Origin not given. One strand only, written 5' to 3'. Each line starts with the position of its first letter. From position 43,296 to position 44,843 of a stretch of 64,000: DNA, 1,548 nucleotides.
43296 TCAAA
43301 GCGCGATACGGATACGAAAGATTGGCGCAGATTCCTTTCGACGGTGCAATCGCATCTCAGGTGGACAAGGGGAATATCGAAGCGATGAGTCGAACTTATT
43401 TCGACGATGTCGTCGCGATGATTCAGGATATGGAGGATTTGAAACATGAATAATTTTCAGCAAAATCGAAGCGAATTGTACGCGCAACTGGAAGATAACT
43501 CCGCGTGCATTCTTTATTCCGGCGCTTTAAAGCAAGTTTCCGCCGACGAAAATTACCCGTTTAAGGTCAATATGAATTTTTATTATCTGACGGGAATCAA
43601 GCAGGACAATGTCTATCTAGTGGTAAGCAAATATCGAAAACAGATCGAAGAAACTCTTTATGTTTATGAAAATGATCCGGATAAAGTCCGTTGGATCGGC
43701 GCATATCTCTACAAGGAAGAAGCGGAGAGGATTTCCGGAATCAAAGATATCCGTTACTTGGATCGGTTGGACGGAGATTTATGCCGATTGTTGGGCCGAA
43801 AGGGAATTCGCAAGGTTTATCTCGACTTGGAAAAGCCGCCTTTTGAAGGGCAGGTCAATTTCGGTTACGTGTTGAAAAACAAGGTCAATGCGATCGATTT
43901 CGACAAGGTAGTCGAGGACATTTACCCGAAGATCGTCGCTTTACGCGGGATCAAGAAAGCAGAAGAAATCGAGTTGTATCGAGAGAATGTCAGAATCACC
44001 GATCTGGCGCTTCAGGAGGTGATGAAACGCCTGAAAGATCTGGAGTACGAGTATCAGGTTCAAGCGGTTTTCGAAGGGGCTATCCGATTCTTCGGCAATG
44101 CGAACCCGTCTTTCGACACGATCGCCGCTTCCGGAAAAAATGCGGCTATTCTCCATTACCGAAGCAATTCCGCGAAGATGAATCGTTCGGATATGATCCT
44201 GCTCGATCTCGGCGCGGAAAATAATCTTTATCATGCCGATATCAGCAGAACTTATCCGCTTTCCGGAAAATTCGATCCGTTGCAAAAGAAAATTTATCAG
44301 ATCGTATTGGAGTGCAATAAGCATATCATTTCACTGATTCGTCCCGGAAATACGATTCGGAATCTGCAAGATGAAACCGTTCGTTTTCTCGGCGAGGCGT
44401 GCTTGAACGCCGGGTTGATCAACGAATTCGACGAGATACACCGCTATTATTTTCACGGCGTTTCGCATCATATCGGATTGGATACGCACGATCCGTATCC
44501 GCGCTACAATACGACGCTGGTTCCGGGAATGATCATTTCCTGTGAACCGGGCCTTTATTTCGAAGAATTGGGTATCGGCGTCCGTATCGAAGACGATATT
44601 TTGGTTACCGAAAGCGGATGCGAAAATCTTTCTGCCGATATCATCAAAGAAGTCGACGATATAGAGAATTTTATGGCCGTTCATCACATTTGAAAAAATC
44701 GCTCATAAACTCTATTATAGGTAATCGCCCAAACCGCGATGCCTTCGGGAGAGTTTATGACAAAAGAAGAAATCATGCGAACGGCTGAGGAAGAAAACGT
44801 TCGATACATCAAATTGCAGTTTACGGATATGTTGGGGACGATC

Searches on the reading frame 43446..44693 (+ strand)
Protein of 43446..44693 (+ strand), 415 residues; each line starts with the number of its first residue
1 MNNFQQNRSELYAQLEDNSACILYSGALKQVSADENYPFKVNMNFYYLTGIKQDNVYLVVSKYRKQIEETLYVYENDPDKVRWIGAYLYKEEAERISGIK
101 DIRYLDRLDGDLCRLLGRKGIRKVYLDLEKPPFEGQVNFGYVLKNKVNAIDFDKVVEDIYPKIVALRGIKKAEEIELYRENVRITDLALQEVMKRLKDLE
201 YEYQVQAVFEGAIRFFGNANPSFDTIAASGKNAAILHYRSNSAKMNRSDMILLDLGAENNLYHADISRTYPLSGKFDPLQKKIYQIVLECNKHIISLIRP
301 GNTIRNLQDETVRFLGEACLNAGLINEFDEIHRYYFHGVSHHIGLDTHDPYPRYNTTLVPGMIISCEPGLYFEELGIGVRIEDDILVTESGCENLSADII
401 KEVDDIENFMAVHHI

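Call 111: find_encoding_contigs(protein=window:43446-44693:+, flank=10000, max_places=1)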
Protein window:43446-44693:+ (415 aa): 6 contigs read that carry it; 1 place shown.
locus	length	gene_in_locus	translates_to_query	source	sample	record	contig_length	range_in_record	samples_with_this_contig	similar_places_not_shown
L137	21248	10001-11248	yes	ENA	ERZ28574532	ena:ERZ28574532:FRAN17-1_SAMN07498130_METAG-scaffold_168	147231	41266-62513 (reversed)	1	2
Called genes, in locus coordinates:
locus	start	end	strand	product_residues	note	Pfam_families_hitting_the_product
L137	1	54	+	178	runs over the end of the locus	PF12844:HTH_19, PF13443:HTH_26 (weak), PF13560:HTH_31 (weak), PF01381:HTH_3, PF07883:Cupin_2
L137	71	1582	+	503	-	PF00005:ABC_tran, PF08402:TOBE_2 (weak)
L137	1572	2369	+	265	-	PF00528:BPD_transp_1 (weak)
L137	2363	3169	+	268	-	PF00528:BPD_transp_1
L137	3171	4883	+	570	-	PF01547:SBP_bac_1, PF13416:SBP_bac_8, PF13343:SBP_bac_6 (weak)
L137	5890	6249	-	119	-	-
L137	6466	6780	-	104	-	PF00085:Thioredoxin, PF14595:Thioredoxin_9 (weak), PF13098:Thioredoxin_2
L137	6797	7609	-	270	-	PF05857:TraX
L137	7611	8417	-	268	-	PF02517:Rce1-like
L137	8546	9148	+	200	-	PF01205:Impact_N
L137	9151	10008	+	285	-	PF01656:CbiA (weak), PF10609:ParA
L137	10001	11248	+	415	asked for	PF05195:AMP_N, PF00557:Peptidase_M24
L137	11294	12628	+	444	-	PF03951:Gln-synt_N, PF00120:Gln-synt_C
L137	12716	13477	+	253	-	PF01136:Peptidase_U32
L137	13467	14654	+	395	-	PF01136:Peptidase_U32, PF16325:Peptidase_U32_C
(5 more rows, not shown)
